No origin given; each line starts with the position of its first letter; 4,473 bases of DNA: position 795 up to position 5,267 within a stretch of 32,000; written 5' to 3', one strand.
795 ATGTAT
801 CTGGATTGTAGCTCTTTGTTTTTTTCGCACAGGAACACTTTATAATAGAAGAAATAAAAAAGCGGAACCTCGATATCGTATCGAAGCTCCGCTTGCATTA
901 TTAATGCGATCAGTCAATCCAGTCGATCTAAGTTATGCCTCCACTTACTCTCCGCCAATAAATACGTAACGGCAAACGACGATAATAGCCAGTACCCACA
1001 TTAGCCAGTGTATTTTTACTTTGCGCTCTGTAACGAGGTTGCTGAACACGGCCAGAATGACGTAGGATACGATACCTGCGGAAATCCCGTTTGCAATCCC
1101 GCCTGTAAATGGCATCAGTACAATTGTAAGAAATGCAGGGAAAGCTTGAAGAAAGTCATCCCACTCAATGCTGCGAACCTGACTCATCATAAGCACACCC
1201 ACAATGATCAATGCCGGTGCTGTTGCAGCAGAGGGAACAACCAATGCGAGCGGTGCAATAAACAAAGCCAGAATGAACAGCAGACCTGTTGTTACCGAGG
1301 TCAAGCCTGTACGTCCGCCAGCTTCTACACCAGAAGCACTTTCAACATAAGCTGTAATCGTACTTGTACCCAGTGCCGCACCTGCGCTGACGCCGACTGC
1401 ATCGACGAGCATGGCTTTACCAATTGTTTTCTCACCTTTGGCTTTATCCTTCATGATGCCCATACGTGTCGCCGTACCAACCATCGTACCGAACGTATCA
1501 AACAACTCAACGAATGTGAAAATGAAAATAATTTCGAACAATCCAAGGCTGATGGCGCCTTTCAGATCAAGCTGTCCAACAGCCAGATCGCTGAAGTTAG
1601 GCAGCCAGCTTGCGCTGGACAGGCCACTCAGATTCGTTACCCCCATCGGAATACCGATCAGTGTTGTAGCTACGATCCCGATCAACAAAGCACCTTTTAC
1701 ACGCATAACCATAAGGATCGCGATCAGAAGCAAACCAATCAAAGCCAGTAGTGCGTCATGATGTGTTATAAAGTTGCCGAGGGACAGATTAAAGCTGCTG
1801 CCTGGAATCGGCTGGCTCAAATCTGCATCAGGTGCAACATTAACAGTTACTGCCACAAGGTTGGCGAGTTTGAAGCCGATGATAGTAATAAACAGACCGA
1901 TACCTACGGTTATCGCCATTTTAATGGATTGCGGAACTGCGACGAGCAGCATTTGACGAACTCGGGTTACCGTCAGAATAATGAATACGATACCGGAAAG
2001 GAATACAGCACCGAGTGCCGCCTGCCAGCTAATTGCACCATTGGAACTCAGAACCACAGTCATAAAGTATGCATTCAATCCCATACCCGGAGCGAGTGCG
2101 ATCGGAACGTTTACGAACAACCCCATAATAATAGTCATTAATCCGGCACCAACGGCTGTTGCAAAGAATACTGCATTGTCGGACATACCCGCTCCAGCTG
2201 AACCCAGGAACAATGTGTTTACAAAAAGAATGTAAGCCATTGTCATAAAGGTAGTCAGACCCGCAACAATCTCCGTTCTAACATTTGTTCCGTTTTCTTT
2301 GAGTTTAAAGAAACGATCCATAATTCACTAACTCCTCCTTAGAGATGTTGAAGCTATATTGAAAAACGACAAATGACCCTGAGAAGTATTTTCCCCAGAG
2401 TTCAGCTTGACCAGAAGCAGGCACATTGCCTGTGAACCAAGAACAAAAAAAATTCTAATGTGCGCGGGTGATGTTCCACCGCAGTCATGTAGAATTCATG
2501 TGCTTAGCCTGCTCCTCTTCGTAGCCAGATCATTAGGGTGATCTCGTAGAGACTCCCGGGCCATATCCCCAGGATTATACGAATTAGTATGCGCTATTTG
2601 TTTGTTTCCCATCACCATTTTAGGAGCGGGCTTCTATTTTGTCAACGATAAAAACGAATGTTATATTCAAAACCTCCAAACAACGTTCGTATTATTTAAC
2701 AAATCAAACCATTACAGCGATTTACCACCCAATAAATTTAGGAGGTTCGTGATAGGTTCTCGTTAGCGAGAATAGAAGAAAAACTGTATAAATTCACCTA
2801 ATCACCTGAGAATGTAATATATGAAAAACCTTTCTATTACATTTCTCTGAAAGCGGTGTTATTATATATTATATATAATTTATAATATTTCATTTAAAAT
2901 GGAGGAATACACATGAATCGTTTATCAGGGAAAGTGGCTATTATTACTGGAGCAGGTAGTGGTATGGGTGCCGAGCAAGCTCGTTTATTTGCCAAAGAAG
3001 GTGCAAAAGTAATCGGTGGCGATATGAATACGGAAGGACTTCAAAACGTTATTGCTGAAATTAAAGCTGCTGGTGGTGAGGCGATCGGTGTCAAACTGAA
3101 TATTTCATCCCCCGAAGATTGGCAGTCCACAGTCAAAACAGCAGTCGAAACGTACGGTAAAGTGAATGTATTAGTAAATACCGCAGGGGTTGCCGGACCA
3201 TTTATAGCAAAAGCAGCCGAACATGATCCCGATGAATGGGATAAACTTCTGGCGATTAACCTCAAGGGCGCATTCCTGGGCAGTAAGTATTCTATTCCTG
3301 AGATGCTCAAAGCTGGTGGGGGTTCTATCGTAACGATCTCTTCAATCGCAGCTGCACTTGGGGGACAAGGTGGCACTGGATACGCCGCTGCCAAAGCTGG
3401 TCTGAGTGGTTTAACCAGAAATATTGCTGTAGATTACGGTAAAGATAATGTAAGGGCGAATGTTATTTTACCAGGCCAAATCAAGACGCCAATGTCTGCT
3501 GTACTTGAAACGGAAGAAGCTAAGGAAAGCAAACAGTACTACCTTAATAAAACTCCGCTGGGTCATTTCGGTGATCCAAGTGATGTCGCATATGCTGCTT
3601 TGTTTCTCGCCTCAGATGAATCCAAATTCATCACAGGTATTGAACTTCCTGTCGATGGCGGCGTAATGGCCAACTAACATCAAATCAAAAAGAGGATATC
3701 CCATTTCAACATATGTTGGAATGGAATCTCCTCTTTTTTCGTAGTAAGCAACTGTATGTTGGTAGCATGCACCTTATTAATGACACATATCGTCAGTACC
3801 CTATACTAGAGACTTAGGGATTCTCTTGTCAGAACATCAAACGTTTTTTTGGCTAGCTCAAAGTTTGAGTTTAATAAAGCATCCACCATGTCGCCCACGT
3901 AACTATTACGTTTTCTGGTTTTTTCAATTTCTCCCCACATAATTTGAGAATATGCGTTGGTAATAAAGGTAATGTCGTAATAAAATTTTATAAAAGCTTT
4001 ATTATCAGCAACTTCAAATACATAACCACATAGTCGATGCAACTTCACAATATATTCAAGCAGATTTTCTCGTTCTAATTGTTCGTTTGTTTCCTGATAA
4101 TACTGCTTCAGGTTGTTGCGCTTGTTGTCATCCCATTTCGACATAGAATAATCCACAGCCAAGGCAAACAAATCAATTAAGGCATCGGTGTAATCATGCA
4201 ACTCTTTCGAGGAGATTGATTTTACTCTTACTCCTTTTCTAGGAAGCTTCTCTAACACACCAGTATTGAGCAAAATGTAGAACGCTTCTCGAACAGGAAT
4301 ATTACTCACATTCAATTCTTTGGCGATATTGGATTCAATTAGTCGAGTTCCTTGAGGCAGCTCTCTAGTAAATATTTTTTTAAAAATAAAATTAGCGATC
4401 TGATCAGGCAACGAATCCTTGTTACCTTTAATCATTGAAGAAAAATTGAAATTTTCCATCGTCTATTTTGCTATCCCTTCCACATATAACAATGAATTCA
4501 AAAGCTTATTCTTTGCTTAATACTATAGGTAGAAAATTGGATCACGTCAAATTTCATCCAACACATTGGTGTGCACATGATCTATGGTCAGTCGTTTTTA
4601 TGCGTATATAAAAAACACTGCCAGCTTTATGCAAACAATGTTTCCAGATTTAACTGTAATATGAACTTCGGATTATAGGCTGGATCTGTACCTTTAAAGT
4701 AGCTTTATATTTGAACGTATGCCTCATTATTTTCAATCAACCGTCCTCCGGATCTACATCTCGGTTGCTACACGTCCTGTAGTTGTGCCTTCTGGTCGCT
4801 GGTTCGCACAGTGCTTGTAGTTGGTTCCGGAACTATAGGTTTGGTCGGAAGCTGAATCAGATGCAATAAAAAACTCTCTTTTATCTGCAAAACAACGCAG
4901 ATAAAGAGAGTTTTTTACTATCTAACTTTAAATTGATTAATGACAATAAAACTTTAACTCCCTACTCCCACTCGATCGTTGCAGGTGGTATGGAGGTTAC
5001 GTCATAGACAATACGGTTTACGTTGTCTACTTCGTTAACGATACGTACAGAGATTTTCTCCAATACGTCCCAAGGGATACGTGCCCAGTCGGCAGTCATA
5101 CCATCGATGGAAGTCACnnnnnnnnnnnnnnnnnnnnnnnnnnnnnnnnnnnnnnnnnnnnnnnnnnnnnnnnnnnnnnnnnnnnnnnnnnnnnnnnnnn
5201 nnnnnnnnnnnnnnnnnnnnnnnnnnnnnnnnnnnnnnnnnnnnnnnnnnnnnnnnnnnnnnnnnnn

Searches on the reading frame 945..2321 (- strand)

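Call 20: search_protein_families(library=ncbifam, proteins=[window:945-2321:-], max_evalue=0.001)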
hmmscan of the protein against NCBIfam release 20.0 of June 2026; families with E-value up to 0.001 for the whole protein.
window:945-2321:- (458 aa): 0 families

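Call 31: search_protein_families(library=pfam, proteins=[window:945-2321:-], max_evalue=0.01)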
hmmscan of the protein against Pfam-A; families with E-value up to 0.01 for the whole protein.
window:945-2321:- (458 aa): 1 family
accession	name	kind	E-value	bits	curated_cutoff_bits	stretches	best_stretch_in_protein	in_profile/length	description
PF00860.26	Xan_ur_permease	-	1.2e-38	133.3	27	1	16-412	2-386/389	Permease family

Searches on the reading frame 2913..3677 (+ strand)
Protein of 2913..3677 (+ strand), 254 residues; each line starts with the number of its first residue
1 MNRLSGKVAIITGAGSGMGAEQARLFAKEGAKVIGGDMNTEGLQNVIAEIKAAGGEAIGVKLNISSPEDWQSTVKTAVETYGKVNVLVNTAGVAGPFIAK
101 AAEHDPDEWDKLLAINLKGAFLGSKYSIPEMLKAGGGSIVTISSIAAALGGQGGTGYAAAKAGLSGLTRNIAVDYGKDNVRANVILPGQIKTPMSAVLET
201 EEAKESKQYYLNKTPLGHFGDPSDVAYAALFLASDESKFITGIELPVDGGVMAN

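Call 20: search_protein_families(library=ncbifam, proteins=[window:2913-3677:+], max_evalue=0.001)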
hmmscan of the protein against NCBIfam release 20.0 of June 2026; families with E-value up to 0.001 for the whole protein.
window:2913-3677:+ (254 aa): 234 families (the best 25 are shown)
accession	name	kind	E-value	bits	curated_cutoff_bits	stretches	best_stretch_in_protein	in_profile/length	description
NF004791.0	PRK06138.1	equivalog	2.2e-73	246.7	312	1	3-253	2-251/252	SDR family oxidoreductase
NF005559.1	PRK07231.1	subfamily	2.4e-69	233.6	215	1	3-252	1-248/249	glucose 1-dehydrogenase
NF005681.0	PRK07478.1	subfamily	1.8e-67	227.4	267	1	1-252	1-250/254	SDR family oxidoreductase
NF004818.0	PRK06172.1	equivalog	1.8e-65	220.8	336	1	2-253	3-252/253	SDR family oxidoreductase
NF052558.1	MBtsdlDhBudC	equivalog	3.1e-63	213.7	270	1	5-253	2-243/250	meso-2,3-butanediol dehydrogenase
NF004198.0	PRK05653.1-3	equivalog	8e-63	212.2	296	1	2-251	3-246/248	3-oxoacyl-ACP reductase FabG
NF005473.0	PRK07069.1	equivalog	2.7e-62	210.7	339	1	2-253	6-261/262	SDR family oxidoreductase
NF009466.0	PRK12826.1-2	subfamily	3.8e-62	210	222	1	7-252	4-245/248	3-oxoacyl-ACP reductase FabG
TIGR01830.1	3oxo_ACP_reduc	equivalog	7.4e-62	209.2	297.75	1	9-252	1-239/239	3-oxoacyl-[acyl-carrier-protein] reductase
NF006366.0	PRK08589.1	equivalog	8.8e-62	208.8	386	1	1-253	1-254/272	SDR family oxidoreductase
NF053702.1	TrHdxCHCADhChcB1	equivalog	3e-61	207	400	1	3-253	1-242/250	trans-4-hydroxycyclohexanecarboxylate dehydrogenase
NF052562.1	RADHDNL4305835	equivalog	7.8e-59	199.1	400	1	2-253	3-251/252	NADP-dependent (R)-specific alcohol dehydrogenase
NF004197.0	PRK05653.1-1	equivalog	1.8e-58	198.1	332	1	3-252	4-247/249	3-oxoacyl-ACP reductase FabG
NF009093.0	PRK12429.1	subfamily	1.1e-57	195.3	258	1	3-253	2-258/259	3-hydroxybutyrate dehydrogenase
NF004773.0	PRK06113.1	equivalog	2.7e-57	194.2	367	1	3-251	8-250/255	7-alpha-hydroxysteroid dehydrogenase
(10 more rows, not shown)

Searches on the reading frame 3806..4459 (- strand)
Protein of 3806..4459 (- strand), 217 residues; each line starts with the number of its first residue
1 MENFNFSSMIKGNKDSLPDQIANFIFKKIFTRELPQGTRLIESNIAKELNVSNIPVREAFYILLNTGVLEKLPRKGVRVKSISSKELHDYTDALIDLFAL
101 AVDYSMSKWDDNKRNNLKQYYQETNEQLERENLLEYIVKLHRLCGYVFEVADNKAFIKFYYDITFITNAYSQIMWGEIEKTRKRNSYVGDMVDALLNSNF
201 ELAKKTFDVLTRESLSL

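Call 20: search_protein_families(library=ncbifam, proteins=[window:3806-4459:-], max_evalue=0.001)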
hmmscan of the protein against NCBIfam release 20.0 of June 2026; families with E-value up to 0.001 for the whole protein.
window:3806-4459:- (217 aa): 6 families
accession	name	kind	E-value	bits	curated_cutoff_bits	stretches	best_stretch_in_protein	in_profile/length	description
TIGR03338.1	phnR_burk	equivalog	2.2e-13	50.3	271.5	1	14-160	9-155/212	phosphonate utilization associated transcriptional regulator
NF008504.0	PRK11414.1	equivalog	1.7e-10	41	225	1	15-143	10-137/221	GntR family transcriptional regulator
NF052282.1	PLP_TF_PdxR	equivalog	7e-08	31.9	320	1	16-89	1-75/448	MocR-like pyridoxine biosynthesis transcription factor PdxR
NF008576.0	PRK11534.1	equivalog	3e-05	23.8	218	1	37-114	28-105/225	DNA-binding transcriptional regulator CsiR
TIGR02018.2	his_ut_repres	equivalog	6.3e-05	22.5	220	1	20-82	3-66/226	histidine utilization transcriptional repressor HutC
NF007741.0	PRK10421.1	equivalog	0.00097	18.6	311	0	16-76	7-68/262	transcriptional regulator LldR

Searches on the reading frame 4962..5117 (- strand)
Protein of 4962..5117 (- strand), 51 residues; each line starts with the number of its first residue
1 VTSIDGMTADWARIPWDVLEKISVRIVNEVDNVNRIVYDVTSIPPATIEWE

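Call 31: search_protein_families(library=pfam, proteins=[window:4962-5117:-], max_evalue=0.01)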
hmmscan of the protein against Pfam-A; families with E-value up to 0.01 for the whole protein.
window:4962-5117:- (51 aa): 1 family
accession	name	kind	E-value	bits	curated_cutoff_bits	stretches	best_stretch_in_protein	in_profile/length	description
PF00958.27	GMP_synt_C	-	2.2e-23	82.5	27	1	2-50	44-92/92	GMP synthase C terminal domain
